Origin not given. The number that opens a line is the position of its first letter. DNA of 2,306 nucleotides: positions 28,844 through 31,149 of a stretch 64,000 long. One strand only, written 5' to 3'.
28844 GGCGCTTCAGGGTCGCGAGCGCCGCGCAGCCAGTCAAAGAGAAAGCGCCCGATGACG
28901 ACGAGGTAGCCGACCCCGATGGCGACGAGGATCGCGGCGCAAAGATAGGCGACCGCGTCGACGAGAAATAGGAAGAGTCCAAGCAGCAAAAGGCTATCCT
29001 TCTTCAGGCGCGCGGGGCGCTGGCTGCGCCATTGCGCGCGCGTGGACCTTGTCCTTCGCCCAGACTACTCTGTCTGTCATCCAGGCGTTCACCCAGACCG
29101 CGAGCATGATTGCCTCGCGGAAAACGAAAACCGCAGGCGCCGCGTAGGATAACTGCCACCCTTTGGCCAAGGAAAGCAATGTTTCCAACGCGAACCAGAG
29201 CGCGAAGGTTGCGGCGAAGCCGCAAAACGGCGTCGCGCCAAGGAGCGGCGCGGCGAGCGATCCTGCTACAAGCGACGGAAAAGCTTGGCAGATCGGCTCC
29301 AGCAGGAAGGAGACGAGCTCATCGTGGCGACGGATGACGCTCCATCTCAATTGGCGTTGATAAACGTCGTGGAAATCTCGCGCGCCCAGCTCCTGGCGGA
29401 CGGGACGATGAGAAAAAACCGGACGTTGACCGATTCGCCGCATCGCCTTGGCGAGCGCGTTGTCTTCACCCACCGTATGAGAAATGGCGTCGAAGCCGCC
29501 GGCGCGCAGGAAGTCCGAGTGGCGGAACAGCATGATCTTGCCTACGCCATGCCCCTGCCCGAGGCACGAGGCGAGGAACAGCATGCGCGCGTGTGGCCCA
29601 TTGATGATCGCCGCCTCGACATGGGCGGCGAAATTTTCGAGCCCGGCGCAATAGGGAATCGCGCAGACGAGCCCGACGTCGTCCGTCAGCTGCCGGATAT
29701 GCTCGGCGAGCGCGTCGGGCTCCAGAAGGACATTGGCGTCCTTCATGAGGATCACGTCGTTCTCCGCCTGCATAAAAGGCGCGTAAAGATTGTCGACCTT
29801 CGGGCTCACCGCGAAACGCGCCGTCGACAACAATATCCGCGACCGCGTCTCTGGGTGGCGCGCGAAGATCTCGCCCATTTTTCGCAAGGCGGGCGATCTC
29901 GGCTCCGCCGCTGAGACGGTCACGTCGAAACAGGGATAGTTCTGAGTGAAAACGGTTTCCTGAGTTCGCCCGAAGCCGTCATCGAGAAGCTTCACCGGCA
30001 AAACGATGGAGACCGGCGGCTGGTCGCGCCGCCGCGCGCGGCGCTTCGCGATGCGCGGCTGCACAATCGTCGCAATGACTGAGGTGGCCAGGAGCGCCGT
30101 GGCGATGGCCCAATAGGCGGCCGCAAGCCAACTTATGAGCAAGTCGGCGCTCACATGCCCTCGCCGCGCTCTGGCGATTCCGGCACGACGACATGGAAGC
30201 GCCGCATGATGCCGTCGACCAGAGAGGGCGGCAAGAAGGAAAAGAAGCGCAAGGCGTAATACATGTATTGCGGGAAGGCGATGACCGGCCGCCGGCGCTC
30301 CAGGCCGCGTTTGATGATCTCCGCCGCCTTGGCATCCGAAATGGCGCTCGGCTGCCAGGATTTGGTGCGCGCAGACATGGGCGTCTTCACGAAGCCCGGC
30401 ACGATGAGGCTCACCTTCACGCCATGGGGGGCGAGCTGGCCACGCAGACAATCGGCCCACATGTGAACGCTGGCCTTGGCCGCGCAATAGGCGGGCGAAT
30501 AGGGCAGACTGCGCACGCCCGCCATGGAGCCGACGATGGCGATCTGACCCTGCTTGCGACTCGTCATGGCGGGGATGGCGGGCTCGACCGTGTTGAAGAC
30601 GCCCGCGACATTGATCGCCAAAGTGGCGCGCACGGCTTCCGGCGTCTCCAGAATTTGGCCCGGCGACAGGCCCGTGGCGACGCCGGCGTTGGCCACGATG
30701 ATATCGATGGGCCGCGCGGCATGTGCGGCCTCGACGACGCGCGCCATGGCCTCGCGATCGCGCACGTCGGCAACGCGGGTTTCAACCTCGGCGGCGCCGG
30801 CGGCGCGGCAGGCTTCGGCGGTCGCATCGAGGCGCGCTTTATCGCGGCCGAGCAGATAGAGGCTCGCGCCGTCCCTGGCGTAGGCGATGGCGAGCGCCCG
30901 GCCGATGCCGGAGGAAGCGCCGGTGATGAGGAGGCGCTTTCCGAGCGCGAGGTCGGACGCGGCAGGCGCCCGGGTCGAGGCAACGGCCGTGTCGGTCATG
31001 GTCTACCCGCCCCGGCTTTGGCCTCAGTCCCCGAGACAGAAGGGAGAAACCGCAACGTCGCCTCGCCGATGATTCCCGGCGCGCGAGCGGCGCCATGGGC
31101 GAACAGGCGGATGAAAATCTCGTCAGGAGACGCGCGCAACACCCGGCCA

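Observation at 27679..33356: Self-contained ACP-KS-DH/DH-KR-GT21-GT2 operon: candidate pathway for an undescribed glycolipid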

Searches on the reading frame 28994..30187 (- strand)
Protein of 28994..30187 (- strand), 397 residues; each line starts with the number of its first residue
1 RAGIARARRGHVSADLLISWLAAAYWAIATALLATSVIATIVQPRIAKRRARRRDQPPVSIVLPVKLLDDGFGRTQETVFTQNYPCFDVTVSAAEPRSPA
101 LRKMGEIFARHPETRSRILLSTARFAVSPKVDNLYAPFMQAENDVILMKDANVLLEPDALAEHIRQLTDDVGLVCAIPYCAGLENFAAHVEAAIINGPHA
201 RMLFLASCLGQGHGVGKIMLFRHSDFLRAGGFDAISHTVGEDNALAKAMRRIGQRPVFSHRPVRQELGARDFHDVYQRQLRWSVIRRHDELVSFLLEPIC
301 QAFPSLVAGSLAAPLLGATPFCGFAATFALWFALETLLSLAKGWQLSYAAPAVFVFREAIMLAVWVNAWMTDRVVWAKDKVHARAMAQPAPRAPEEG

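Call 4: search_protein_families(library=pfam, proteins=[window:28994-30187:-], max_evalue=0.01)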
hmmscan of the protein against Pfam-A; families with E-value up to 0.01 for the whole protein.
window:28994-30187:- (397 aa): 3 families
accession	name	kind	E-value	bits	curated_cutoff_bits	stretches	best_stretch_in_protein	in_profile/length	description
PF13506.12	Glyco_transf_21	-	1e-43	149.3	21.7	1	112-283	1-173/174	Glycosyl transferase family 21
PF13641.12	Glyco_tranf_2_3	-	1.6e-12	48.4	27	1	74-283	18-228/230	Glycosyltransferase like family 2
PF13632.12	Glyco_trans_2_3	-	1.2e-11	45.3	27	1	146-333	2-197/198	Glycosyl transferase family group 2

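Call 5: search_protein_families(library=ncbifam, proteins=[window:28994-30187:-], max_evalue=0.01)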
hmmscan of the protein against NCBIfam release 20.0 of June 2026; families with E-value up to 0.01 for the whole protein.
window:28994-30187:- (397 aa): 4 families
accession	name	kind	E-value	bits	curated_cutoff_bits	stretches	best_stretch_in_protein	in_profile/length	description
TIGR03472.1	HpnI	equivalog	6.4e-45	153.6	310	1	19-384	5-365/373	bacteriohopanetetrol glucosamine biosynthesis glycosyltransferase HpnI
NF038299.1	EPS_HpsN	equivalog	0.00014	20.9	425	1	58-174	2-115/317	hormogonium polysaccharide biosynthesis glycosyltransferase HpsN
NF041875.1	EPS_EpsD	equivalog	0.0042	16.5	370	0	221-260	162-200/325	exopolysaccharide biosynthesis glycosyltransferase EpsD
TIGR03469.1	HpnB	hypoth_equivalog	0.006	15.6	379.25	0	216-259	213-256/386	hopene-associated glycosyltransferase HpnB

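Call 8: find_homologous_proteins(query=window:28994-30154:-, max_evalue=1e-10)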
Query window:28994-30154:- (386 aa): 226 proteins with E <= 1e-10 among 8000 candidates; the best 120 are listed.
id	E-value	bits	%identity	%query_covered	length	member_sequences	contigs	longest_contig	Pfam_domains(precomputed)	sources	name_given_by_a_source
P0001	5.3e-257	870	100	100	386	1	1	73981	PF13632.13,PF13506.14,PF13641.13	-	-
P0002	6.9e-230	780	90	100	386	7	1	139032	PF13632.13,PF13506.14,PF13641.13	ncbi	ncbi:MAG: glycosyltransferase [Methylocystis sp.]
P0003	1.7e-212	723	84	96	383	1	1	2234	PF13632.13,PF13506.14,PF13641.13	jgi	jgi:ceramide glucosyltransferase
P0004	1.1e-211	721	84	98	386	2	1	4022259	PF13632.13,PF13506.14,PF13641.13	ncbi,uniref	ncbi:glycosyltransferase [Methylocystis sp. JAN1]|uniref:glycosyltransferase n=1 Tax=Methylocystis s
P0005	5.3e-211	718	83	100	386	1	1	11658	PF13632.13,PF13506.14,PF13641.13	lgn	-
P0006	6.7e-211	718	82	100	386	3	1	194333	PF13632.13,PF13506.14,PF13641.13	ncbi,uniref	ncbi:MAG: glycosyltransferase [Methylocystis sp.]|uniref:glycosyltransferase n=1 Tax=Methylocystis s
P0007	1.7e-210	717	81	100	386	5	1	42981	PF13632.13,PF13506.14,PF13641.13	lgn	-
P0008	7.9e-210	714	83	99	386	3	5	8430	PF13632.13,PF13506.14,PF13641.13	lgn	-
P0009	9.2e-210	714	84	95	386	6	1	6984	PF13632.13,PF13506.14,PF13641.13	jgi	jgi:ceramide glucosyltransferase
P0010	1.2e-209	714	84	95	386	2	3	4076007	PF13632.13,PF13506.14,PF13641.13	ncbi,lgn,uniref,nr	ncbi:glycosyltransferase [Methylocystis parvus]|uniref:glycosyltransferase n=1 Tax=Methylocystis par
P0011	2.8e-209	713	83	100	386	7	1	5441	PF13632.13,PF13506.14,PF13641.13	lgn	-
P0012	5.5e-209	712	81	100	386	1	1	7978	PF13632.13,PF13506.14,PF13641.13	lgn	-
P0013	3.3e-208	709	82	99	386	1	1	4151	PF13632.13,PF13506.14,PF13641.13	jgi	jgi:ceramide glucosyltransferase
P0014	8.9e-207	704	81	99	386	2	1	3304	PF13632.13,PF13506.14,PF13641.13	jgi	jgi:ceramide glucosyltransferase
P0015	1.0e-206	704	80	100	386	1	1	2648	PF13632.13,PF13506.14,PF13641.13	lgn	-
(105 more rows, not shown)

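Call 15: find_related_loci(query=A1, collection=genome_contigs, flank=10000)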
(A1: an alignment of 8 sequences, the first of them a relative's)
Query A1 (386 aa) in genome_contigs; peptide patterns used: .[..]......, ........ (x = any residue, [..] = any of these).
134 stretches matched a pattern; 74 encode a relative of the query (tblastn E <= 1e-3); 74 distinct loci.
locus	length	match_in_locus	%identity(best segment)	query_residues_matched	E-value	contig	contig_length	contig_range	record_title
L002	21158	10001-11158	81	1-386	0e+0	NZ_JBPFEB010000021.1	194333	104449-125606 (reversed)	MAG: Methylocystis sp. isolate Soil2ABin7 k141_187415, whole genome shotgun sequence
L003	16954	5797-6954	89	1-386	0e+0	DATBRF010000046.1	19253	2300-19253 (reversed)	MAG TPA_asm: Methylocystis sp. isolate SMAG_U4122 k141_332481, whole genome shotgun sequence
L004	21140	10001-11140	84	7-386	0e+0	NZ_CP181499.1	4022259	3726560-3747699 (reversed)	Methylocystis sp. JAN1 chromosome, complete genome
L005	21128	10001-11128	83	11-386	0e+0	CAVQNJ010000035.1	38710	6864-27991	MAG: uncultured Alphaproteobacteria bacterium isolate MFD01476.bin.2.49 genome assembly, contig: contig_99709, whole gen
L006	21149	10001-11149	80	4-386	0e+0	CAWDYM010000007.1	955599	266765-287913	MAG: uncultured Alphaproteobacteria bacterium isolate MFD01476.bin.1.182 genome assembly, contig: contig_7960, whole gen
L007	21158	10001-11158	76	1-386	0e+0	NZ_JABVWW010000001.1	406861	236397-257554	Methylocystis silviterrae strain FS NODE_1_length_406861_cov_225.435307, whole genome shotgun sequence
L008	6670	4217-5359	77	6-386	0e+0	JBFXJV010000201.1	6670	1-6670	MAG: Methylocystis sp. isolate CA_2019_TPIn_6 NODE_46911_length_6670_cov_3.294055_TPIn, whole genome shotgun sequence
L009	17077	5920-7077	76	1-386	0e+0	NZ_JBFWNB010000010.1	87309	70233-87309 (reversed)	MAG: Methylocystis sp. isolate CA_2019_TPBF_102 NODE_2256_length_87309_cov_5.869388_TPBF, whole genome shotgun sequence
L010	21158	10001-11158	76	1-386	0e+0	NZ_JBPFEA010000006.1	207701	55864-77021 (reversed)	MAG: Methylocystis sp. isolate Soil1BBIn8 k141_211491, whole genome shotgun sequence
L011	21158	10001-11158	74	1-386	0e+0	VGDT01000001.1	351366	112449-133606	MAG: Alphaproteobacteria bacterium isolate M_DeepCast_65m_m1_022 M_DeepCast_65m_m1_022_Ga0194120_10000008, whole genome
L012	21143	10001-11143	75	6-386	0e+0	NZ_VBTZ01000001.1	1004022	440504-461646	Methylocystis sp. B8 contig1, whole genome shotgun sequence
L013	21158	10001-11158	76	1-386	0e+0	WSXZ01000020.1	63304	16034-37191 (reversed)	MAG: Methylocystaceae bacterium isolate X3_MetaBAT.1 scaffold_1186, whole genome shotgun sequence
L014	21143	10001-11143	75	6-386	0e+0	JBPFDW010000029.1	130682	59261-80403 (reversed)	MAG: Methylocystis sp. isolate Site2BBin2 k141_7663, whole genome shotgun sequence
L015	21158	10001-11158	75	1-386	0e+0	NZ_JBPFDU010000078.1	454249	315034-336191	MAG: Methylocystis sp. isolate Site1BBin15 k141_73355, whole genome shotgun sequence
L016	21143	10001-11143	76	6-386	0e+0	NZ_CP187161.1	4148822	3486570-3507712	Methylocystis parvus strain M6-2022 chromosome, complete genome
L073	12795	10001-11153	67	1-386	3e-151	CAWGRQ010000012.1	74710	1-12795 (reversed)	MAG: Terriglobia bacterium isolate MFD05942.bin.2.344 genome assembly, contig: contig_128137, whole genome shotgun seque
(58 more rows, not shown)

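Call 22: search_solved_structures(query=window:28994-30154:-, max_evalue=0.01)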
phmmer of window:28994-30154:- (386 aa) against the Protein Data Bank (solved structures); distinct sequences matched with E-value up to 0.01: 2.
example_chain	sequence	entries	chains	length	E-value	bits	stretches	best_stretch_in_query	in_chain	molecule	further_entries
26qs_A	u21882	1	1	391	8.1e-33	117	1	44-371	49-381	Ceramide glucosyltransferase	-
26qf_A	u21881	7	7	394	8.2e-33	117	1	44-371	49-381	Ceramide glucosyltransferase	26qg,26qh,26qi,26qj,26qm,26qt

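Call 56: search_dna_similar(query=window:28994-30154:-, collection=plasmids, mode=protein, max_rows=15)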
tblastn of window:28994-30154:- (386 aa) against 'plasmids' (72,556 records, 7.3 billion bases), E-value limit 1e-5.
Records with a match: 33; places in all: 34; records where one place covers at least 80% of the query: 22.
Best place of each record, by identity: <60% 33.
By first word of the organism name: Sinorhizobium 12; Mycetohabitans 9; Pannonibacter 2; Burkholderia 2; Caballeronia 2; Methylobacterium 1; Fuscovulum 1; Shinella 1; Gemmobacter 1; Thioclava 1; and 1 more.
By predicted mobility (MOB-suite, as given by PLSDB): non-mobilizable 19; conjugative 12; mobilizable 2.
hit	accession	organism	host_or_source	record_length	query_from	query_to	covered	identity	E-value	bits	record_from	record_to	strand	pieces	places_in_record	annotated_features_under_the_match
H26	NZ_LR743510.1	Methylobacterium bullatum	-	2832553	47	365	83%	31.6%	7e-34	140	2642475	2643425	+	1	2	none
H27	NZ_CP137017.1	Sinorhizobium fredii GR64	Phaseolus vulgaris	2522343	45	370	84%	30.8%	5e-43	167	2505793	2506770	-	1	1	record has no annotation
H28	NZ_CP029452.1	Sinorhizobium fredii CCBAU 25509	Glycine soja,cell culture,plant root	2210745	45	370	84%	30.5%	2e-43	168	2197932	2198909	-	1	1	record has no annotation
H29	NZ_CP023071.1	Sinorhizobium fredii CCBAU 83666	G.max,nodule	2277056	45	370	84%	30.5%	2e-43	168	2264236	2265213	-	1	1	record has no annotation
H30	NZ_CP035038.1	Sinorhizobium fredii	single cell,soil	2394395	47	370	84%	30.4%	5e-42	164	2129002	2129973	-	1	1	none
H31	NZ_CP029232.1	Sinorhizobium fredii CCBAU 45436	Glycine max,cell culture,plant root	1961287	45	370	84%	29.7%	7e-38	152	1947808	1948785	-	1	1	record has no annotation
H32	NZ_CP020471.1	Fuscovulum blasticum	cell culture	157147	45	365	83%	29.9%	5e-32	135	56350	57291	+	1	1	ceramide glucosyltransferase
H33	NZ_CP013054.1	Sinorhizobium americanum CCGM7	Phaseolus vulgaris,root nodules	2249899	47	370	84%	29.5%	1e-33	140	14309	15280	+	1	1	none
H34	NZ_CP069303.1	Shinella sp. PSBB067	monoisolate,Minnesota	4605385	45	365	83%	29.8%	9e-36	146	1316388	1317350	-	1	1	none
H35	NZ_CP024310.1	Sinorhizobium fredii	Phaseolus vulgaris,cell culture,plant ...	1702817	45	370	84%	28.8%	3e-33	139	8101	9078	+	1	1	record has no annotation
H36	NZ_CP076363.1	Gemmobacter fulvus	cell culture,Anabaena culture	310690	47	365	83%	29.3%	1e-32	137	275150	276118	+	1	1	ceramide glucosyltransferase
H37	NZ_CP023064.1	Sinorhizobium sp. CCBAU 05631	G.max,nodule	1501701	45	370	84%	28.5%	3e-33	139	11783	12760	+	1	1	record has no annotation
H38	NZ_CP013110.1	Sinorhizobium americanum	Vachellia farnesiana,cell culture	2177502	45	370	84%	28.2%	3e-33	139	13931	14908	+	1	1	record has no annotation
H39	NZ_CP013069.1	Pannonibacter phragmitetus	Homo sapiens,blood, liver abscess ...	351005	45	365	83%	28.7%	5e-31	132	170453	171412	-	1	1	ceramide glucosyltransferase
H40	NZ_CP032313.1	Pannonibacter phragmitetus BB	cell culture,soil under ...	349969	45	365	83%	28.7%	6e-31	132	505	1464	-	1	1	ceramide glucosyltransferase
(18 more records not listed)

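Call 59: get_annotated_region(hit=H32, flank=6000)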
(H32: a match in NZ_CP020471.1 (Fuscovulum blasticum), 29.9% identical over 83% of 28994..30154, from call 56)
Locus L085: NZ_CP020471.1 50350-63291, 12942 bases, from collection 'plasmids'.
description: Fuscovulum blasticum strain 28/5 plasmid pRsa, complete sequence
organism: Fuscovulum blasticum (NCBI taxid 1075)
taxonomy: Bacteria; Pseudomonadota; Alphaproteobacteria; Rhodobacterales; Paracoccaceae; Fuscovulum; Fuscovulum blasticum
host: -; source: cell culture; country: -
typing (MOB-suite, as given by PLSDB): non-mobilizable
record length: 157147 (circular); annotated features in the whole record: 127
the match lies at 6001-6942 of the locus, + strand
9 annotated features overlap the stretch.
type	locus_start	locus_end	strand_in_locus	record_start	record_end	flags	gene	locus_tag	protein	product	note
CDS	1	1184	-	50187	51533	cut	-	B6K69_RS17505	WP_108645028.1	calcium-binding protein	-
CDS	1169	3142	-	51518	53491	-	-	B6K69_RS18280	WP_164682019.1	calcium-binding protein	-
CDS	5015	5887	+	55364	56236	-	-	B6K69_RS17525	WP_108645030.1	UDP-2,3-diacylglucosamine diphosphatase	GO:0009245 - lipid A biosynthetic process [Evidence IEA]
CDS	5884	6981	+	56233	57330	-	-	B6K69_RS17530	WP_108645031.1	ceramide glucosyltransferase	-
CDS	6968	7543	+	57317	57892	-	-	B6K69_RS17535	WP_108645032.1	VTT domain-containing protein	-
CDS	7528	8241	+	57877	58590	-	-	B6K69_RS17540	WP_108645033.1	glycosyltransferase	-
CDS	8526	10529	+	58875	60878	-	-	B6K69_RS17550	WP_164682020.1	AAA family ATPase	-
CDS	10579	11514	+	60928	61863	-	-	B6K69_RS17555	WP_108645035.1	WYL domain-containing protein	-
CDS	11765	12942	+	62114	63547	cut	-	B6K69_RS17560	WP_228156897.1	ADP-ribosylglycohydrolase family protein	-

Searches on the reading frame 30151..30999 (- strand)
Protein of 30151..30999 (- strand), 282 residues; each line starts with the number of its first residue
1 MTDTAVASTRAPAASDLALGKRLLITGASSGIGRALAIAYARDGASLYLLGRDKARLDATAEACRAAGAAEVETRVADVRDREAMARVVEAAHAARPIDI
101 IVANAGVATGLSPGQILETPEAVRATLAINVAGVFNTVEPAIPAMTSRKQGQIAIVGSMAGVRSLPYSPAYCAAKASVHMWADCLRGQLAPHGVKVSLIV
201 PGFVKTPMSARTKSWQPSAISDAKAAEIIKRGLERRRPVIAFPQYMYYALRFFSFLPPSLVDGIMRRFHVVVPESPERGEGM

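Call 4: search_protein_families(library=pfam, proteins=[window:30151-30999:-], max_evalue=0.01)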
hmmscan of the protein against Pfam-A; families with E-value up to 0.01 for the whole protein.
window:30151-30999:- (282 aa): 3 families
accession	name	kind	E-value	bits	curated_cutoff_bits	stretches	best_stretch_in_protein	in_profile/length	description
PF00106.31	adh_short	-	3.3e-48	164.2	26.6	1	22-216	2-194/195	short chain dehydrogenase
PF13561.12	adh_short_C2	-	8.9e-33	114.3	27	1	27-231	1-202/236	Enoyl-(Acyl carrier protein) reductase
PF08659.16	KR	-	2.9e-10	40.8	22.6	1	24-188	4-166/180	KR domain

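Call 5: search_protein_families(library=ncbifam, proteins=[window:30151-30999:-], max_evalue=0.01)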
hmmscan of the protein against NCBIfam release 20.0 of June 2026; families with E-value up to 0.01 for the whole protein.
window:30151-30999:- (282 aa): 220 families (the best 25 are shown)
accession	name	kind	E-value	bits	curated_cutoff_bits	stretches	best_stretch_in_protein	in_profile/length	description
NF005437.0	PRK07024.1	equivalog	3.8e-52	177.3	266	1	21-267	5-249/259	SDR family oxidoreductase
NF005878.0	PRK07825.1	subfamily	3.3e-43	148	287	1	20-268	9-252/278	short chain dehydrogenase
NF004526.0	PRK05872.1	subfamily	3.5e-43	147.8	276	1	20-245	10-245/297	short-chain dehydrogenase/reductase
NF004825.0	PRK06181.1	equivalog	6.8e-41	140.3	215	1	20-266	6-260/268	SDR family oxidoreductase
NF004514.1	PRK05855.1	equivalog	1.2e-40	139.7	455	1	9-237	302-529/578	SDR family oxidoreductase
NF005881.0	PRK07832.1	equivalog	2.4e-40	138.5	296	1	20-210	9-199/287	SDR family oxidoreductase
NF006099.0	PRK08251.1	equivalog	2.2e-37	128.6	253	1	21-262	5-247/250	SDR family oxidoreductase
NF005559.1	PRK07231.1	subfamily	6.2e-37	127.4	215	1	20-214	4-196/249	glucose 1-dehydrogenase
TIGR03971.1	SDR_subfam_1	subfamily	3.5e-36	124.9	300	1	20-216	3-210/271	mycofactocin-coupled SDR family oxidoreductase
NF040690.1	mycolate_SDR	equivalog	4e-36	124.8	380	1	21-210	9-195/265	mycolate reductase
NF005672.0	PRK07454.1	equivalog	1.7e-35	122.4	234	1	21-208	7-192/241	SDR family oxidoreductase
NF005539.0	PRK07201.1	equivalog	2.2e-35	122.5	549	1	18-276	368-625/657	SDR family oxidoreductase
NF009466.0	PRK12826.1-2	subfamily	6.6e-35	120.8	222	1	21-218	4-201/248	3-oxoacyl-ACP reductase FabG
NF004765.0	PRK06101.1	equivalog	1.9e-34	118.9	406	1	23-265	4-235/241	SDR family oxidoreductase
NF005489.0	PRK07102.1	equivalog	7e-34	117.5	267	1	21-257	2-234/243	SDR family oxidoreductase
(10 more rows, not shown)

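Call 66: search_solved_structures(query=window:30151-30999:-, max_evalue=1e-25)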
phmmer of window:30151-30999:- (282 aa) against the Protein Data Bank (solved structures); distinct sequences matched with E-value up to 1e-25: 0.
